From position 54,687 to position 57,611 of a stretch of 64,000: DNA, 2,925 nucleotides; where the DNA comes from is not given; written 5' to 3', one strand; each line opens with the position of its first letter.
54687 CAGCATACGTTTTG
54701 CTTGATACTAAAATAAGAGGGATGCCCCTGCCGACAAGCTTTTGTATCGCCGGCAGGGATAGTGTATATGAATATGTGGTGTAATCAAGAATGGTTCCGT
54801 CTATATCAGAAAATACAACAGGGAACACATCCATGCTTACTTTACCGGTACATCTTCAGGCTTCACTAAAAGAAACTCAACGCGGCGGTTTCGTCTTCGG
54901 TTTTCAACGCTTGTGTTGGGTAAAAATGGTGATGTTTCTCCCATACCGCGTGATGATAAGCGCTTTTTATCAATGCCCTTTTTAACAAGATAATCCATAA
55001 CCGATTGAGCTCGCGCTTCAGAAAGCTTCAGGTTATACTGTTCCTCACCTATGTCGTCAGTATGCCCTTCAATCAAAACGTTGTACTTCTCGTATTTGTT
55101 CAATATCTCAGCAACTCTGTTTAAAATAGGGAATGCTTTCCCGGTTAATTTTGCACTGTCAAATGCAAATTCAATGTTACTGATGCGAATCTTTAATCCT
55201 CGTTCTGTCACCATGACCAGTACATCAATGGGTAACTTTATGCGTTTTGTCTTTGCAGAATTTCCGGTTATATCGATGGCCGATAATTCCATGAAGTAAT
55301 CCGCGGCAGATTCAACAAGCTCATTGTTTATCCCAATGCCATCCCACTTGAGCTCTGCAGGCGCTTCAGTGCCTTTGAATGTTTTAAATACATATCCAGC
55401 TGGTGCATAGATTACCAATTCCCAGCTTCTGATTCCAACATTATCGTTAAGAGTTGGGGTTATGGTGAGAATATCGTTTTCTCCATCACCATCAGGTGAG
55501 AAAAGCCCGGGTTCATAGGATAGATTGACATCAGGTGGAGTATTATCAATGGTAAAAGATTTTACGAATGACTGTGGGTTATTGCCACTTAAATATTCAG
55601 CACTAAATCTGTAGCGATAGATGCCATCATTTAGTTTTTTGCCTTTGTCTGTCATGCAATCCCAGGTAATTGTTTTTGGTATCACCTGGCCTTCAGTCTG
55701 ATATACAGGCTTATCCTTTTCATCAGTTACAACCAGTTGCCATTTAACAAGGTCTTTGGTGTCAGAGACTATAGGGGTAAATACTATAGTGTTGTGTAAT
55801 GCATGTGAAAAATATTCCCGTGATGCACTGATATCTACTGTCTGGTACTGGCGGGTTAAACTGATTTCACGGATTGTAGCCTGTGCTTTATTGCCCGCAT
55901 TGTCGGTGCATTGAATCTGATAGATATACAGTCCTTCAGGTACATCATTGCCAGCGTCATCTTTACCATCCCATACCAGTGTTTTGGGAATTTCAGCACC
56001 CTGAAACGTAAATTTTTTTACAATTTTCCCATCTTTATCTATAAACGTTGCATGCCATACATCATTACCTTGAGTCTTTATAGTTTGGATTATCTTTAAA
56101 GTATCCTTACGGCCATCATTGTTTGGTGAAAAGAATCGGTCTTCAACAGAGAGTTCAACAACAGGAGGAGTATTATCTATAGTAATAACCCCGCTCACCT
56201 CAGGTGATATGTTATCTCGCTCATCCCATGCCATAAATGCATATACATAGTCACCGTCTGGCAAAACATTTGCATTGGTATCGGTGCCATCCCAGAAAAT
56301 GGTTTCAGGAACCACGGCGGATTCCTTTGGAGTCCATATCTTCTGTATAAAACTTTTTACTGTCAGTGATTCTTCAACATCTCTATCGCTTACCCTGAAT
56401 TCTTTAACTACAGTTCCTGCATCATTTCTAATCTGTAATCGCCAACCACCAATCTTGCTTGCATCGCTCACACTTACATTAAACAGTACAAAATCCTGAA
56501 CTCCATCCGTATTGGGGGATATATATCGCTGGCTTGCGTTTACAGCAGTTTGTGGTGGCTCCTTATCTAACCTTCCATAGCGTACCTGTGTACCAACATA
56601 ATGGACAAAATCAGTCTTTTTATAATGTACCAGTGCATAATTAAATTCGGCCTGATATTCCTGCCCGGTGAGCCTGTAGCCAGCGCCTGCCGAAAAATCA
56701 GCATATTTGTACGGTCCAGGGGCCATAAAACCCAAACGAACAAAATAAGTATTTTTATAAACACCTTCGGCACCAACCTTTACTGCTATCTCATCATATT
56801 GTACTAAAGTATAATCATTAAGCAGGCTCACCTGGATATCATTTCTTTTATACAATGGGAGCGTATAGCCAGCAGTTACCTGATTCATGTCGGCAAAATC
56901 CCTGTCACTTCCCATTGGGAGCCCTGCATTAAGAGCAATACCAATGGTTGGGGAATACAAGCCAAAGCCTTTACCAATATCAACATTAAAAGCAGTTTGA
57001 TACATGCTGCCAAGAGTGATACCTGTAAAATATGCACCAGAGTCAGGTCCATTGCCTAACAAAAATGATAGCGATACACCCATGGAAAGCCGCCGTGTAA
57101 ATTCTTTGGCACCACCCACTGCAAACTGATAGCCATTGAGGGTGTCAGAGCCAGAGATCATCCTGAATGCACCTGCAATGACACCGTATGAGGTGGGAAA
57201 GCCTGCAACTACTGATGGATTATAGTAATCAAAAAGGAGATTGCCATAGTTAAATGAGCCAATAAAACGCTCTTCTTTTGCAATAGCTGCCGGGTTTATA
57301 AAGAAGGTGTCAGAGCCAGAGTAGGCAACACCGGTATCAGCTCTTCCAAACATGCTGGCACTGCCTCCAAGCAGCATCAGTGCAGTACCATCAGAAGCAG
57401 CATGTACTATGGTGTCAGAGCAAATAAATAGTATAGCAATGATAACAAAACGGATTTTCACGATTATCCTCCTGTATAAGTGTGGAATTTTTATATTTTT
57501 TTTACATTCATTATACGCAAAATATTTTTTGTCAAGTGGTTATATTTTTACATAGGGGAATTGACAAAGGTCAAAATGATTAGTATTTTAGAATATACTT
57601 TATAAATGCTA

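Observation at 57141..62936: Ten exact, co-oriented copies of the 11-mer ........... packed into 5.8 kb around a RAYT gene, none seen in the other 58 kb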

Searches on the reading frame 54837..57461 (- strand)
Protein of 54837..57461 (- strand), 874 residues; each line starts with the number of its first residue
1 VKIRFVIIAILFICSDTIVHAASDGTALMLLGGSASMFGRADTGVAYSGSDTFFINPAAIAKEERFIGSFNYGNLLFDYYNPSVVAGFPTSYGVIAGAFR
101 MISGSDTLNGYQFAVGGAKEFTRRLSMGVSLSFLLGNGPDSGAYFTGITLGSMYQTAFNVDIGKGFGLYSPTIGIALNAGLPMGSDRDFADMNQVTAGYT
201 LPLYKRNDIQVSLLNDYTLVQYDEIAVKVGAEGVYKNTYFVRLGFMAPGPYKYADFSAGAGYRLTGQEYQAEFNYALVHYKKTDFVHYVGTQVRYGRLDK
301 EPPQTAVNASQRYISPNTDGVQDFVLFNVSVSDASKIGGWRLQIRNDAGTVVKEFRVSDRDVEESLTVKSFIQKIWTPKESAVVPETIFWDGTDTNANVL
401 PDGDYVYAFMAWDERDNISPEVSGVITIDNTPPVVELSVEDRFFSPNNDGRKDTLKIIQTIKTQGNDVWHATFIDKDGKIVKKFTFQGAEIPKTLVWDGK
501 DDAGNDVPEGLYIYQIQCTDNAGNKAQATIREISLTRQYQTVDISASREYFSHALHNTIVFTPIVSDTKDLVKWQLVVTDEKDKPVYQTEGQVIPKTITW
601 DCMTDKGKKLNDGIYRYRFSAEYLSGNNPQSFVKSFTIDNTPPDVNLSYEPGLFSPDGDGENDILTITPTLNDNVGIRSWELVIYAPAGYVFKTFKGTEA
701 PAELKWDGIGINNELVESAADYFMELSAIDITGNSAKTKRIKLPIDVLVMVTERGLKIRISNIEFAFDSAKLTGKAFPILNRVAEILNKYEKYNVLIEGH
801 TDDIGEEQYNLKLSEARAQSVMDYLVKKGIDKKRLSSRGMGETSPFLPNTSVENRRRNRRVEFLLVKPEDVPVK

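Call 10: search_protein_families(library=pfam, proteins=[window:54837-57461:-])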
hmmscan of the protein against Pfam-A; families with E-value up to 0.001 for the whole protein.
window:54837-57461:- (874 aa): 5 families
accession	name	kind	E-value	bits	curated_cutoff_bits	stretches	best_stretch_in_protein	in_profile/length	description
PF00691.25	OmpA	-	1.2e-22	80.5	27.2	1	765-859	2-98/98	OmpA family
PF13585.12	CHU_C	-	4e-19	69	27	1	443-526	6-80/86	CHU_C Type IX secretion signal domain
PF13860.13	FlgD_ig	-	1.4e-15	57.5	27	1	573-622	24-76/79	FlgD Ig-like domain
PF19077.6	Big_13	-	8.8e-06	26.6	27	0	505-529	70-94/102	Bacterial Ig-like domain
PF13750.12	Big_3_3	-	4e-05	23.8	27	0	396-440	8-53/157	Bacterial Ig-like domain (group 3)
